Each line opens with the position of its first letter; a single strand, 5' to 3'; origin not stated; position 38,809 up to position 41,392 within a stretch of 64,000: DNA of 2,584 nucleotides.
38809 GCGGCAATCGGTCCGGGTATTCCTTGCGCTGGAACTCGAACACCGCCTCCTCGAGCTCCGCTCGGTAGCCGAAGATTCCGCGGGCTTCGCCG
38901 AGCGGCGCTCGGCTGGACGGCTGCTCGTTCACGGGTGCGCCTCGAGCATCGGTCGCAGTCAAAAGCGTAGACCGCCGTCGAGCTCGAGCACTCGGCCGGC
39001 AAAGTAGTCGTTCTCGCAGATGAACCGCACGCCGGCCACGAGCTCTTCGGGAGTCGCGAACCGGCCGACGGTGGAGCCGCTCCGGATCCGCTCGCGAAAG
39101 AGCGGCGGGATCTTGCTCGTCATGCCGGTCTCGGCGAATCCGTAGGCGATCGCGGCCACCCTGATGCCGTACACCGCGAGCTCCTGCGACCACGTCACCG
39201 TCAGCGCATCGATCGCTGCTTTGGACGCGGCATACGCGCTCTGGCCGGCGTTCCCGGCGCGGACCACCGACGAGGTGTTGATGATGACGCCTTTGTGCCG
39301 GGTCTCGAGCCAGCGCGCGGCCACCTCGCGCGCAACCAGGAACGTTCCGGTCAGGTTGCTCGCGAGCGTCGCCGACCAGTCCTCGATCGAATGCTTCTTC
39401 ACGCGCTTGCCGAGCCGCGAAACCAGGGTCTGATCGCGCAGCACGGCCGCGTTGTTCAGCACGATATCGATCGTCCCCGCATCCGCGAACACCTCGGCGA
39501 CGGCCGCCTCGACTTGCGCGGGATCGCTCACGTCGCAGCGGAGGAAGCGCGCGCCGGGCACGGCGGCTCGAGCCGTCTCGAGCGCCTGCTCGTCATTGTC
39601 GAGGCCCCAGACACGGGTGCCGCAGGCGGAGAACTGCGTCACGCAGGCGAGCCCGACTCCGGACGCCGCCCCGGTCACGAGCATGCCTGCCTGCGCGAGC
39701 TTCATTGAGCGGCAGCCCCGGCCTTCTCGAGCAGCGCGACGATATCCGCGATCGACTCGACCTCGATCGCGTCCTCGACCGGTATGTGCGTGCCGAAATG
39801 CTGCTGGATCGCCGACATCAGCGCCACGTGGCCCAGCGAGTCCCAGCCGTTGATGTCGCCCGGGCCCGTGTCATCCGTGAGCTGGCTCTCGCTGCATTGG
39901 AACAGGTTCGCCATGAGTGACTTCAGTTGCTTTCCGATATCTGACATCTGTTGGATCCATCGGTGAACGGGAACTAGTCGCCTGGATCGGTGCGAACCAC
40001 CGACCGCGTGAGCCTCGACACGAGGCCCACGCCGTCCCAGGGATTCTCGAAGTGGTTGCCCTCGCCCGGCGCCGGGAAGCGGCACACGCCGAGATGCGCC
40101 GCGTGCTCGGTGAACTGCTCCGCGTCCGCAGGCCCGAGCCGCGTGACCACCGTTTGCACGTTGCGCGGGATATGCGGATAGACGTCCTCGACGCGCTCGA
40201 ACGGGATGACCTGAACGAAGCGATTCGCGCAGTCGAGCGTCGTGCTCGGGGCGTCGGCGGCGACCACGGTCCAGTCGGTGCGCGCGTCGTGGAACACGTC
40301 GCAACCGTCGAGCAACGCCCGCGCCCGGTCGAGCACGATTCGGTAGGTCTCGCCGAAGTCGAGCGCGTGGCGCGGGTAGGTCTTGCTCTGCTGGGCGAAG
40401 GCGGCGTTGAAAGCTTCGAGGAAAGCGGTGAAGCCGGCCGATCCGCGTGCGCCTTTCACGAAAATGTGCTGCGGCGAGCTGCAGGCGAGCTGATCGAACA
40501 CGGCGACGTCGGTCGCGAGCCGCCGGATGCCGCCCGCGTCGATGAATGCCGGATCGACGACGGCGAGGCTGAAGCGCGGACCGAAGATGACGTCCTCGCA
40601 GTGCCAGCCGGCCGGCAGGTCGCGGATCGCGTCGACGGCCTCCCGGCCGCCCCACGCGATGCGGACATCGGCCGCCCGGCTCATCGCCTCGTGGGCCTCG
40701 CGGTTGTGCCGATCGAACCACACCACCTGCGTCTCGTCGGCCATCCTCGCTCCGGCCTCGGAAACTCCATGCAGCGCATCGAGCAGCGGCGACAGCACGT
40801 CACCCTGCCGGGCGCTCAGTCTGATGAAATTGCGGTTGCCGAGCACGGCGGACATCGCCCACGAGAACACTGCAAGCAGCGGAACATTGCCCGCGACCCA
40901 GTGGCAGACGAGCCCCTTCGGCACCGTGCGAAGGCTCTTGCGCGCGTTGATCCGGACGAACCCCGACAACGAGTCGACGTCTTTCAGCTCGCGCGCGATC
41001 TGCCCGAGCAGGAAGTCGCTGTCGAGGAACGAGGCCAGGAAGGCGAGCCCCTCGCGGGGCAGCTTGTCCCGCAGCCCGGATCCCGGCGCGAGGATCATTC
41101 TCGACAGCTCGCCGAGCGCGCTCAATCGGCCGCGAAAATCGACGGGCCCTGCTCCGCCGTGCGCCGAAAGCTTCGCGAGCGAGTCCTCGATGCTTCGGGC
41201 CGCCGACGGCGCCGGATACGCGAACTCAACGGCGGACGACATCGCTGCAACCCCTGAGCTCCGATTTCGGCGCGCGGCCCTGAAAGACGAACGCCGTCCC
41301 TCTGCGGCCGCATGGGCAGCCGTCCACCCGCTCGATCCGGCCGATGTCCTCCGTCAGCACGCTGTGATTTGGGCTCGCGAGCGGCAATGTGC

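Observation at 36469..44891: Eight-gene carrier-protein acyl-tailoring operon (Fe-ADH / AMP-ligase / LuxE / LuxC / ACP / FabG-like SDR / GNAT / GT4) inside the EPS locus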

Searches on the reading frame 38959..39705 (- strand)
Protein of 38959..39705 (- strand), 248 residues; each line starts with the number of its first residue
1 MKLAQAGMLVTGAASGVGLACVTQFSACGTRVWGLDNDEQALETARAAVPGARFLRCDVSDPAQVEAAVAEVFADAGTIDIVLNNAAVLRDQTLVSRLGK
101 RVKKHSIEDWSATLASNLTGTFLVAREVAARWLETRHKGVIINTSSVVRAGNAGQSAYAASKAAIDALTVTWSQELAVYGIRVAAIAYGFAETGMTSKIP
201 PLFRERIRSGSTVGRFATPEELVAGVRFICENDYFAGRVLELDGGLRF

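Call 4: search_protein_families(library=pfam, proteins=[window:38959-39705:-], max_evalue=0.01)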
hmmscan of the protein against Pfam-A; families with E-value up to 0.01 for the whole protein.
window:38959-39705:- (248 aa): 5 families
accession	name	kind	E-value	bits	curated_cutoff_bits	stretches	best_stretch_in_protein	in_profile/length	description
PF13561.12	adh_short_C2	-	4.1e-45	154.6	27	1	12-246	1-235/236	Enoyl-(Acyl carrier protein) reductase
PF00106.31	adh_short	-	9.6e-42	143.1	26.6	1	8-199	3-190/195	short chain dehydrogenase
PF08659.16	KR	-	5.7e-11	43.1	22.6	1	8-175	3-166/180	KR domain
PF01370.27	Epimerase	-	2.1e-09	37.6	20.9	1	8-210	1-196/240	NAD dependent epimerase/dehydratase family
PF16363.11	GDP_Man_Dehyd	-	0.0018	18.2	27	0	9-73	1-75/332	GDP-mannose 4,6 dehydratase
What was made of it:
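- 38959..39705 (-): FabG-like classical SDR (248 aa), ATGA-coupled to the ACP gene. Proposed ketoreductase on the tethered acyl group. adh_short 9.6e-42 and KR 5.7e-11 (call 4).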

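Call 5: search_protein_families(library=ncbifam, proteins=[window:38959-39705:-], max_evalue=0.01)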
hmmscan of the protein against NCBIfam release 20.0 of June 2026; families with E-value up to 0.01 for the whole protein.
window:38959-39705:- (248 aa): 223 families (the best 25 are shown)
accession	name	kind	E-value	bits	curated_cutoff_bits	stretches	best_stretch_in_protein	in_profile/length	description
NF006072.0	PRK08217.1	subfamily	6e-73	245.7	298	1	1-247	1-252/253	3-ketoacyl-(acyl-carrier-protein) reductase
TIGR01830.1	3oxo_ACP_reduc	equivalog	1.3e-49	169.1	297.75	1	9-246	2-238/239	3-oxoacyl-[acyl-carrier-protein] reductase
NF004198.0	PRK05653.1-3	equivalog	3.9e-47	160.8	296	1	5-246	7-246/248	3-oxoacyl-ACP reductase FabG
NF004197.0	PRK05653.1-1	equivalog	2.4e-41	142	332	1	3-247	5-247/249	3-oxoacyl-ACP reductase FabG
NF009466.0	PRK12826.1-2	subfamily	8.9e-41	140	222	1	8-246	6-244/248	3-oxoacyl-ACP reductase FabG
NF005067.0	PRK06484.1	equivalog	1.3e-40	139.5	713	1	8-246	12-251/524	short chain dehydrogenase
TIGR01829.1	AcAcCoA_reduct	subfamily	7e-38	130.7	302.1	1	9-247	4-241/242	acetoacetyl-CoA reductase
NF005559.1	PRK07231.1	subfamily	1.7e-37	129.3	215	1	5-246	4-247/249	glucose 1-dehydrogenase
NF052558.1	MBtsdlDhBudC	equivalog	1.7e-37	129.3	270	1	8-246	6-241/250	meso-2,3-butanediol dehydrogenase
NF004791.0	PRK06138.1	equivalog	9.9e-37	126.6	312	1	1-246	1-249/252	SDR family oxidoreductase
NF004817.0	PRK06171.1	subfamily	3.5e-36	125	304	1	3-195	7-196/265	sorbitol-6-phosphate dehydrogenase subunit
NF009464.0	PRK12824.1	subfamily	1e-35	123.6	269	1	9-246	6-242/245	3-oxoacyl-ACP reductase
NF005309.0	PRK06841.1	subfamily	2.7e-35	122.1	286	1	3-245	13-251/255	GolD/DthD family dehydrogenase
NF004199.0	PRK05653.1-4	equivalog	3.2e-35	121.9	301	1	1-246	1-245/247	3-oxoacyl-ACP reductase FabG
NF006070.0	PRK08213.1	subfamily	5.8e-33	114.5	279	1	8-246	15-256/259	gluconate 5-dehydrogenase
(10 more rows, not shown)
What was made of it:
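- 38959..39705 (-): Best NCBIfam hit is PRK08217 3-ketoacyl-ACP reductase, 245.7 bits against a cut-off of 298 (call 5).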

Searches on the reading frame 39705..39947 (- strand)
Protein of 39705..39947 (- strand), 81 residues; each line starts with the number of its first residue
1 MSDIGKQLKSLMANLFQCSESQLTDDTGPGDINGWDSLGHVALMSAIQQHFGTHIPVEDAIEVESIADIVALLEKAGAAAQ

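Call 4: search_protein_families(library=pfam, proteins=[window:39705-39947:-], max_evalue=0.01)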
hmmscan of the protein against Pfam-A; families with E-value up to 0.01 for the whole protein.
seq(81 aa): 1 family
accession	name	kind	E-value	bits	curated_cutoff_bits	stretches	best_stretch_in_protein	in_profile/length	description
PF00550.31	PP-binding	-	1.9e-07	31.7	20.8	1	7-73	2-67/67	Phosphopantetheine attachment site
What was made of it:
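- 39702..39947 (-): 81-aa acyl carrier protein with a GWDSLGH phosphopantetheine site. Pfam PP-binding 1.9e-7 (call 4).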

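Call 5: search_protein_families(library=ncbifam, proteins=[window:39705-39947:-], max_evalue=0.01)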
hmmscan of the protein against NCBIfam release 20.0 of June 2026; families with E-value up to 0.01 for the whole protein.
seq(81 aa): 8 families
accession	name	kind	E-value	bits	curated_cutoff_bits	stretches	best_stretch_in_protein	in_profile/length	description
NF002151.0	PRK00982.1-5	equivalog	6.5e-08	32.6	92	1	1-76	1-76/78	acyl carrier protein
NF002148.0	PRK00982.1-2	subfamily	1.6e-07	31.1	71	1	3-75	4-76/79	acyl carrier protein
NF002150.0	PRK00982.1-4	subfamily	1.9e-07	31.3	66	1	4-75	6-77/80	acyl carrier protein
TIGR00517.1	acyl_carrier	equivalog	2.4e-06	27.4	70.45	1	2-75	2-75/77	acyl carrier protein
NF002149.0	PRK00982.1-3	equivalog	3.5e-06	26.8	106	1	1-70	1-70/78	acyl carrier protein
NF058660.1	cispen_ACP_AmcB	equivalog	2e-05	24.7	80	1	12-75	11-77/80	cispentacin biosynthesis acyl carrier protein AmcB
NF002147.0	PRK00982.1-1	equivalog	0.00058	19.6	84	1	34-77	38-81/83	acyl carrier protein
NF003757.0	PRK05350.1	equivalog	0.00064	19.8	65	1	3-75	6-78/83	acyl carrier protein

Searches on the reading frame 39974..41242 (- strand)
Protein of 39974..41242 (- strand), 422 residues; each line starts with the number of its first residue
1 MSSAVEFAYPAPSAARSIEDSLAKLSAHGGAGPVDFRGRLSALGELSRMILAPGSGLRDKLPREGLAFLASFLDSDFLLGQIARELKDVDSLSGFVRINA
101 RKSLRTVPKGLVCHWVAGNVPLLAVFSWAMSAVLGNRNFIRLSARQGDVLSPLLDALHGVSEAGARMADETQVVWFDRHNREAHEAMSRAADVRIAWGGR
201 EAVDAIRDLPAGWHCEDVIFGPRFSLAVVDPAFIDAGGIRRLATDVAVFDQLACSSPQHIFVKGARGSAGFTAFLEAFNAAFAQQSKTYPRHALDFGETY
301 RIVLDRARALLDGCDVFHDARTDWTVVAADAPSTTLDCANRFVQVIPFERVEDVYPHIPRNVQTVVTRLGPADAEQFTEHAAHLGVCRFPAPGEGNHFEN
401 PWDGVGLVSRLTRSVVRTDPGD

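Call 4: search_protein_families(library=pfam, proteins=[window:39974-41242:-], max_evalue=0.01)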
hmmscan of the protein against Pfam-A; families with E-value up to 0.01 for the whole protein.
window:39974-41242:- (422 aa): 1 family
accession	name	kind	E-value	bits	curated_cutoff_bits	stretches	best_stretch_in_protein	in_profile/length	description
PF05893.19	LuxC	-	1.1e-64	219.2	21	1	65-413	43-400/401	Acyl-CoA reductase (LuxC)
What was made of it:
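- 39974..41242 (-): LuxC-type acyl-thioester reductase (422 aa), overlapping luxE by 17 nt. Pfam LuxC 1.1e-64 (call 4).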

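Call 5: search_protein_families(library=ncbifam, proteins=[window:39974-41242:-], max_evalue=0.01)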
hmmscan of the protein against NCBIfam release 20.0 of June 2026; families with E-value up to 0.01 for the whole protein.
window:39974-41242:- (422 aa): 1 family
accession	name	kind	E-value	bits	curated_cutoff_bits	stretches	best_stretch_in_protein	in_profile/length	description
NF052251.1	LCFA_red_LuxC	equivalog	7.9e-26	90.6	750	1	104-398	137-426/478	long-chain-fatty-acyl-CoA reductase LuxC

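Call 38: search_solved_structures(query=window:39974-41242:-, max_evalue=0.01)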
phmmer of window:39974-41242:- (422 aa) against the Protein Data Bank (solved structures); distinct sequences matched with E-value up to 0.01: 2.
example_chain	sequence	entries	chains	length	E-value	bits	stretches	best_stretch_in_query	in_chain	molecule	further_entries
7xc6_A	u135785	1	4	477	1.1e-13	54.7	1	104-399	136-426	Long-chain acyl-protein thioester reductase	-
9h74_A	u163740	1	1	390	0.0033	20.2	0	169-233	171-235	Eukaryotic translation initiation factor 2 subunit 1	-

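Call 40: search_solved_structures(query=window:39974-41242:-, max_evalue=0.00001, show_alignments=1)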
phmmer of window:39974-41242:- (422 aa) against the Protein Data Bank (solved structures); distinct sequences matched with E-value up to 0.00001: 1.
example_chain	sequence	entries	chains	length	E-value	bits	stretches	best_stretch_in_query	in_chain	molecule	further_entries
7xc6_A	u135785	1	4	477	1.1e-13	54.7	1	104-399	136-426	Long-chain acyl-protein thioester reductase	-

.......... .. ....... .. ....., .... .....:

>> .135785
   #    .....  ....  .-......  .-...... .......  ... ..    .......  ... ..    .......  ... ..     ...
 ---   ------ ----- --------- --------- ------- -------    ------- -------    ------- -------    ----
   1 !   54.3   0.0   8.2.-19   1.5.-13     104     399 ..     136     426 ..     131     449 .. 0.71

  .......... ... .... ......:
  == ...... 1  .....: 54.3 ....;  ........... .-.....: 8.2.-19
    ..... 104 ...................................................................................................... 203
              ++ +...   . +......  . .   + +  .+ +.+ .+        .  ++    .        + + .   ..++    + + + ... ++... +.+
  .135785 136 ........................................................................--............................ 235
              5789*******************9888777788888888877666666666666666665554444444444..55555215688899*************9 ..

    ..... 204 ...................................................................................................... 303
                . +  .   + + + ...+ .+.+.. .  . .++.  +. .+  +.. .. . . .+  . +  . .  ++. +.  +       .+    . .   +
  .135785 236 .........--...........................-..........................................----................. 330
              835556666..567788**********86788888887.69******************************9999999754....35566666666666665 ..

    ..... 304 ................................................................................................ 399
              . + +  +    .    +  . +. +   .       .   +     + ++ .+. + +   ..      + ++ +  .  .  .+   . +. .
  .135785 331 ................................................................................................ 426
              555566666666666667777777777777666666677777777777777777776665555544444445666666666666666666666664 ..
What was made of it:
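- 39974..41242 (-): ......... aligns with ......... of 7xc6_A (call 40).
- On Lux fatty acid reductase (LuxC/LuxE of bioluminescence): ACSS aligns with ACFS of 7xc6_A (call 40).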
